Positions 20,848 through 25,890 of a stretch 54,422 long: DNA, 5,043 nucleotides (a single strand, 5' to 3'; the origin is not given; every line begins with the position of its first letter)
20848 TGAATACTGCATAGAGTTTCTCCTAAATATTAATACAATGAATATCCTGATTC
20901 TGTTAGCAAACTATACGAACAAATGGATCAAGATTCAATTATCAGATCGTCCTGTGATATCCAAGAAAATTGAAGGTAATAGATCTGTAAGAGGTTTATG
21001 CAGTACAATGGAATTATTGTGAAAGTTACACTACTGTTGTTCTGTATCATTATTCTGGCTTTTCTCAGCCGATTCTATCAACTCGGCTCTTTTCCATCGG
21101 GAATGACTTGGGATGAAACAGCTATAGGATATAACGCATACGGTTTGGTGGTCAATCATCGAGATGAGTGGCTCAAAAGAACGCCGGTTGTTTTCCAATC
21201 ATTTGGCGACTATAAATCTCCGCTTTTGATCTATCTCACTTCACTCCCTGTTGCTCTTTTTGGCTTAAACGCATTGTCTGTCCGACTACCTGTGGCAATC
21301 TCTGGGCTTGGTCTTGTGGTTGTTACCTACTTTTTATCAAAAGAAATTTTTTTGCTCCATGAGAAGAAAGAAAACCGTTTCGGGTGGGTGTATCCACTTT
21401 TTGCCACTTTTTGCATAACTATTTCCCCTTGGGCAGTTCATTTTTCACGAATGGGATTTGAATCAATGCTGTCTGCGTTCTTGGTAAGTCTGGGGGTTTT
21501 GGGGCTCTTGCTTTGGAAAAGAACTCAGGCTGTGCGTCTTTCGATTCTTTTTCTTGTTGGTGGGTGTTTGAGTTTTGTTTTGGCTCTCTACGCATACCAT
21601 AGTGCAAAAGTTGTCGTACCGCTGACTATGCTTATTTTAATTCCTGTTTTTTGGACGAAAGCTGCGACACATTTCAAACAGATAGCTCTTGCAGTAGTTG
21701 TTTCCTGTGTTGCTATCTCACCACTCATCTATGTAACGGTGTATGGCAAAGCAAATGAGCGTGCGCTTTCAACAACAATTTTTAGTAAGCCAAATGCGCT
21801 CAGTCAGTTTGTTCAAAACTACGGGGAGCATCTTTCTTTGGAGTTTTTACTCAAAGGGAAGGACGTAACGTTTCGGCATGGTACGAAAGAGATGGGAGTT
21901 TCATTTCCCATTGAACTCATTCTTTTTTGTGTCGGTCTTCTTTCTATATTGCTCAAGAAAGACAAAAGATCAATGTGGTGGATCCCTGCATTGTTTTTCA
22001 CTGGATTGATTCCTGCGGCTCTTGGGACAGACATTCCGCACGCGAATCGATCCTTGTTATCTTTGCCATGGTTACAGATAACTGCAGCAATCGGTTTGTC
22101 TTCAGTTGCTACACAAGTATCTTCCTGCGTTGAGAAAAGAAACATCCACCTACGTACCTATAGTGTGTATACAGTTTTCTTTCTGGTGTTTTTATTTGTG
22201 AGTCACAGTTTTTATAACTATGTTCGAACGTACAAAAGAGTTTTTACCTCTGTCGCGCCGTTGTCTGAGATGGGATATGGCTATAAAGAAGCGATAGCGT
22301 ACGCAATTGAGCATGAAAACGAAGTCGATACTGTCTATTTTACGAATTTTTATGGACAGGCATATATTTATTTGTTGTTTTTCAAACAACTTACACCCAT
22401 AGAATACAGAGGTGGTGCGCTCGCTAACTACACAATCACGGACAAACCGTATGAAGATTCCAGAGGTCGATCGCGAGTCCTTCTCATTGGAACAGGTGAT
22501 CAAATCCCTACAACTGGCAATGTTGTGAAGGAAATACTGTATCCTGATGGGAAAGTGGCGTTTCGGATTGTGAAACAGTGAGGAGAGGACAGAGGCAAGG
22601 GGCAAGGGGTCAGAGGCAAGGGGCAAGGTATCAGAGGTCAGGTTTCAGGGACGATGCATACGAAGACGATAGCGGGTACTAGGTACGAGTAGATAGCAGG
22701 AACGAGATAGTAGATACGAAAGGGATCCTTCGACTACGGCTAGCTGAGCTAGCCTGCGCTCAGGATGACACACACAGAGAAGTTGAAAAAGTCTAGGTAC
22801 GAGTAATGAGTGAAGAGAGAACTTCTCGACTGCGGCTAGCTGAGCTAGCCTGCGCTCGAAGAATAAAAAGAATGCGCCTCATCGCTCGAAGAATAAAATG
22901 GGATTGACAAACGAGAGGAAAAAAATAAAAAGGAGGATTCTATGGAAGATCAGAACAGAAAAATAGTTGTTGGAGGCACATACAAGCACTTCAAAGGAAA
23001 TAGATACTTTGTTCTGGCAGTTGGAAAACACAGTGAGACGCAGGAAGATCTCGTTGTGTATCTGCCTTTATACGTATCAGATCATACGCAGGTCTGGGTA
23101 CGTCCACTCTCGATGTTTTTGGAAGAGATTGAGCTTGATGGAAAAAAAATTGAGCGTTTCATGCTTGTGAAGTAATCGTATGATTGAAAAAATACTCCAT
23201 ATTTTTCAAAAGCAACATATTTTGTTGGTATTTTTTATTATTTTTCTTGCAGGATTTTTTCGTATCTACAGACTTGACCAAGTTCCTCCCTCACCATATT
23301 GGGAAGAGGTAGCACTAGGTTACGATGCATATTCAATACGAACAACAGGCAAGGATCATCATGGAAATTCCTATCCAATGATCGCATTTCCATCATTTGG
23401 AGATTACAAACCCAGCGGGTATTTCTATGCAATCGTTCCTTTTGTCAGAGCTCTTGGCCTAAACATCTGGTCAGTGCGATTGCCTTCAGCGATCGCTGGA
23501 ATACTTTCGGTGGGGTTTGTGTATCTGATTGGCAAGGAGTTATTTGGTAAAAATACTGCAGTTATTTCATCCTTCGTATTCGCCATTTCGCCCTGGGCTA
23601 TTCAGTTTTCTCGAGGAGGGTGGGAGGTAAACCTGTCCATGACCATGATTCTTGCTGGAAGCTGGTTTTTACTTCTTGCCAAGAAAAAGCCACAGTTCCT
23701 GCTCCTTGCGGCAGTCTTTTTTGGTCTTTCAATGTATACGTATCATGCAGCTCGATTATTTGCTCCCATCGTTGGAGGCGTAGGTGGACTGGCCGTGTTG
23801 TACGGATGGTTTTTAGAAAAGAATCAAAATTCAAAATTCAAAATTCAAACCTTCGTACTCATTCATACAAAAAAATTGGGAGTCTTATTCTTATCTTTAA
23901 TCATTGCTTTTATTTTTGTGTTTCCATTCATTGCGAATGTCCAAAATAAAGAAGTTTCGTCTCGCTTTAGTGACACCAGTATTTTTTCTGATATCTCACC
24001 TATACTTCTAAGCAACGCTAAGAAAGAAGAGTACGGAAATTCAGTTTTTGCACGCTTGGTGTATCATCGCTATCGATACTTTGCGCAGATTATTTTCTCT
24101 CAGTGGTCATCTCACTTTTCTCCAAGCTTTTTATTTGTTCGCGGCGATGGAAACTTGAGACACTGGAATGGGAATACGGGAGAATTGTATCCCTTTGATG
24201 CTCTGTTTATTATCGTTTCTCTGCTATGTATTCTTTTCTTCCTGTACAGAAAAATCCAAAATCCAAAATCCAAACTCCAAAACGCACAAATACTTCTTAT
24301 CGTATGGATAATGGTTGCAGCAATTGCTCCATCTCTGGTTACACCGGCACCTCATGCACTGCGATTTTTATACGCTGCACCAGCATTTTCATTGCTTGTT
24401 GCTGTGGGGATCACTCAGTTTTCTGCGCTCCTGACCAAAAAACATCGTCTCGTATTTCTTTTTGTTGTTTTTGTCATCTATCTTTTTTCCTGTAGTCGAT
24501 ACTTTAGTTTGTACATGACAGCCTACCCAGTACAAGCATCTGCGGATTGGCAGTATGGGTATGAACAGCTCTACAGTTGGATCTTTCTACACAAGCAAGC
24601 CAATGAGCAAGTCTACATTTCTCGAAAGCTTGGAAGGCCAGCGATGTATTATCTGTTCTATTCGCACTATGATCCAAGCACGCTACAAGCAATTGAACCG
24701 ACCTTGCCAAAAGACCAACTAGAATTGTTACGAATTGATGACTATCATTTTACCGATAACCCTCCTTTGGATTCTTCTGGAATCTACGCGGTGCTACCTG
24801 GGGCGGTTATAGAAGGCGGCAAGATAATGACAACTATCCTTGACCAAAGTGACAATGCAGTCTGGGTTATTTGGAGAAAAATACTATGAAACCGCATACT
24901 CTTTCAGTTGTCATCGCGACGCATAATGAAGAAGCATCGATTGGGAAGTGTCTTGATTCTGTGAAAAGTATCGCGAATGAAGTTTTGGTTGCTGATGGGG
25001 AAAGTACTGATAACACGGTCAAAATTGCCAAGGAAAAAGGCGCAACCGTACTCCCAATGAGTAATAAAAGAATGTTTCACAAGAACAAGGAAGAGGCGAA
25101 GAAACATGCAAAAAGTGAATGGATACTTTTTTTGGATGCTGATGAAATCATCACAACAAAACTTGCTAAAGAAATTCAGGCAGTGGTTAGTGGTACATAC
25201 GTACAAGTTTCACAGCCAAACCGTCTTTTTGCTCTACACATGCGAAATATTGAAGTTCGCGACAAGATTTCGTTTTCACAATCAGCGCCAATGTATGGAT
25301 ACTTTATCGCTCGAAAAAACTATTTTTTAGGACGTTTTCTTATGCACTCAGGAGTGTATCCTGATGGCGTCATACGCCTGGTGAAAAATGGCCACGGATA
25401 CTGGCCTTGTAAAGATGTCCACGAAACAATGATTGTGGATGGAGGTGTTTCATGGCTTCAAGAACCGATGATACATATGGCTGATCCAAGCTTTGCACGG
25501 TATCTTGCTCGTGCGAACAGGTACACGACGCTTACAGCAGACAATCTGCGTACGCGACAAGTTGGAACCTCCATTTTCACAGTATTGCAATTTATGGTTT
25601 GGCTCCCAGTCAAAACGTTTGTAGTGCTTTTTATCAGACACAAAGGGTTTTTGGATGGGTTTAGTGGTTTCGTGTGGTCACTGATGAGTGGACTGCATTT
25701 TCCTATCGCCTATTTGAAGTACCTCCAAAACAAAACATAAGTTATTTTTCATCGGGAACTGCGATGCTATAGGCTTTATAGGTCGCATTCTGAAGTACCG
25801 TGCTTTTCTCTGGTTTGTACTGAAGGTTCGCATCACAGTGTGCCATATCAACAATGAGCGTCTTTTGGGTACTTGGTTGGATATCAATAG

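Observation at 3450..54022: Exceptionally GT-C-rich glycosylation island lacking the canonical O-antigen/capsule machinery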

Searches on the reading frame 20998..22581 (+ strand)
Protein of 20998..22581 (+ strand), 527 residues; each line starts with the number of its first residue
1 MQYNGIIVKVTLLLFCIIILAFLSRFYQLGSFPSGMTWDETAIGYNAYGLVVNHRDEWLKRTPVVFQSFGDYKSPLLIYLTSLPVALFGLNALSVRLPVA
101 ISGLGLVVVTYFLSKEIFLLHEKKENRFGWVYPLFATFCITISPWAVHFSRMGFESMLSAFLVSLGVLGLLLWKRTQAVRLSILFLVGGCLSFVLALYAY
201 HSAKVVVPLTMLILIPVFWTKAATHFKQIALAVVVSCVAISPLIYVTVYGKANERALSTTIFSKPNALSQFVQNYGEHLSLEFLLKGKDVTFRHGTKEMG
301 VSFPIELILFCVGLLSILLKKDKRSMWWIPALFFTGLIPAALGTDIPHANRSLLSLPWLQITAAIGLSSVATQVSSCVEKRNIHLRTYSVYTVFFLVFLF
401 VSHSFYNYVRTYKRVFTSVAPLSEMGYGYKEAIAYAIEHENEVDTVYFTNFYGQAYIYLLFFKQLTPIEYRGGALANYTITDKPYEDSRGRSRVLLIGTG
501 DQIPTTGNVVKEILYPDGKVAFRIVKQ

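Call 6: search_protein_families(library=pfam, proteins=[window:20998-22581:+], max_evalue=0.01)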
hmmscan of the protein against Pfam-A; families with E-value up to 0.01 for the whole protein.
window:20998-22581:+ (527 aa): 0 families

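Call 20: search_protein_families(library=ncbifam, proteins=[window:20998-22581:+], max_evalue=0.1)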
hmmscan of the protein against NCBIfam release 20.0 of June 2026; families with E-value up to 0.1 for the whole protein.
window:20998-22581:+ (527 aa): 1 family
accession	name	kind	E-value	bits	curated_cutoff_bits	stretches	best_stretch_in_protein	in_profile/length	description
TIGR03663.1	TIGR03663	subfamily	1.4e-06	27.6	126.25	1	13-319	3-284/435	flippase activity-associated protein Agl23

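Call 81: search_protein_families(library=pfam, proteins=[window:20998-22581:+], max_evalue=1)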
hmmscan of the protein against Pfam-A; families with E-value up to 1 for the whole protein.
window:20998-22581:+ (527 aa): 2 families
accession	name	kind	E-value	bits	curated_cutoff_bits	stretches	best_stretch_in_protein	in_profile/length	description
PF13074.11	DUF3938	-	0.16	13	25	1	147-199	6-60/98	Protein of unknown function (DUF3938)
PF24008.1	DUF7322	-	0.42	10.6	27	0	167-201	26-60/61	Domain of unknown function (DUF7322)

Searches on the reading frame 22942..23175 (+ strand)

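Call 81: search_protein_families(library=pfam, proteins=[window:22942-23175:+], max_evalue=1)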
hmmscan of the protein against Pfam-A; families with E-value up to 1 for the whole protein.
window:22942-23175:+ (77 aa): 3 families
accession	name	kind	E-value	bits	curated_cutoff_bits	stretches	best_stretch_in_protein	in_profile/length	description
PF07866.17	DUF1653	-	4.5e-25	88.2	23.5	1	12-74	1-61/62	Protein of unknown function (DUF1653)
PF23851.1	DUF7214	-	0.11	13.1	27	1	15-59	35-79/91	Domain of unknown function (DUF7214)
PF17164.10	DUF5122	-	0.3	11.8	27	1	6-26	4-24/36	Domain of unknown function (DUF5122) beta-propeller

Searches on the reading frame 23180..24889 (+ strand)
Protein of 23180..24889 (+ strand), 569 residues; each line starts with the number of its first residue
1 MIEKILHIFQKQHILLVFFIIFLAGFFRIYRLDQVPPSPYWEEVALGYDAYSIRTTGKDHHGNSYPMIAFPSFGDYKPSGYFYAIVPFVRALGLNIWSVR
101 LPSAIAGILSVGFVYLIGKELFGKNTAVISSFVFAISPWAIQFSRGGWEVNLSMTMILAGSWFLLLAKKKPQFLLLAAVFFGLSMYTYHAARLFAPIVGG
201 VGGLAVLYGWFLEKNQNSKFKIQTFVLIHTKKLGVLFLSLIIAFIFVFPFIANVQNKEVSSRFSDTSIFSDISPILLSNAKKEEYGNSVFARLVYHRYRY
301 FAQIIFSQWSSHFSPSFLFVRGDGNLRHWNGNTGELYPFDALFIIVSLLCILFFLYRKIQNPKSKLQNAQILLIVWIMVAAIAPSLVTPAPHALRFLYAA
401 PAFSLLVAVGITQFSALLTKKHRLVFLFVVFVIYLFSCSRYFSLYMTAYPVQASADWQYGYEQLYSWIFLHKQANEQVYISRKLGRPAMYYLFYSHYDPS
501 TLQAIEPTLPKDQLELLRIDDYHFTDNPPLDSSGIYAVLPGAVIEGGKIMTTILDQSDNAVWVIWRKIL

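Call 6: search_protein_families(library=pfam, proteins=[window:23180-24889:+], max_evalue=0.01)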
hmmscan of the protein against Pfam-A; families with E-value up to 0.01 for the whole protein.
window:23180-24889:+ (569 aa): 2 families
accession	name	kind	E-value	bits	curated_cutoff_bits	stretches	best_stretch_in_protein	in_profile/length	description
PF13231.12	PMT_2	-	1.9e-13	51.4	26.1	1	78-196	3-123/160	Dolichyl-phosphate-mannose-protein mannosyltransferase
PF02366.24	PMT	-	1.3e-05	25.3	22.7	1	21-221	4-212/245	Dolichyl-phosphate-mannose-protein mannosyltransferase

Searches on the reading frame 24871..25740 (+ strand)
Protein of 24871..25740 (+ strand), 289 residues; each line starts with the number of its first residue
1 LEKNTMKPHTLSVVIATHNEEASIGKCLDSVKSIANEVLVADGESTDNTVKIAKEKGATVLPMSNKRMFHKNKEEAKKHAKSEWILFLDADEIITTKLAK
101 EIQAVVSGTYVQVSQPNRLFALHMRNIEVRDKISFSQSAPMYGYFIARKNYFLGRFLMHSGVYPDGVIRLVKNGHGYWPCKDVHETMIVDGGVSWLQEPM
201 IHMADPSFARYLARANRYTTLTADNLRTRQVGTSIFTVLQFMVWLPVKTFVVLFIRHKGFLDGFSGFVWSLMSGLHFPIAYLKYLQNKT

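Call 7: search_protein_families(library=pfam, proteins=[window:24871-25740:+], max_evalue=0.01)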
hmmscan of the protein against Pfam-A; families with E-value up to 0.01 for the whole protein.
window:24871-25740:+ (289 aa): 3 families
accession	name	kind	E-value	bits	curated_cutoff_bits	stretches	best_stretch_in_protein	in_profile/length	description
PF00535.33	Glycos_transf_2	-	2.2e-20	73.7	23.3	1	12-131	1-128/168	Glycosyl transferase family 2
PF13704.12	Glyco_tranf_2_4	-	8.4e-08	33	27.5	1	18-101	1-93/98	Glycosyl transferase family 2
PF13641.12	Glyco_tranf_2_3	-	4.1e-05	24.2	27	1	9-113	2-118/230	Glycosyltransferase like family 2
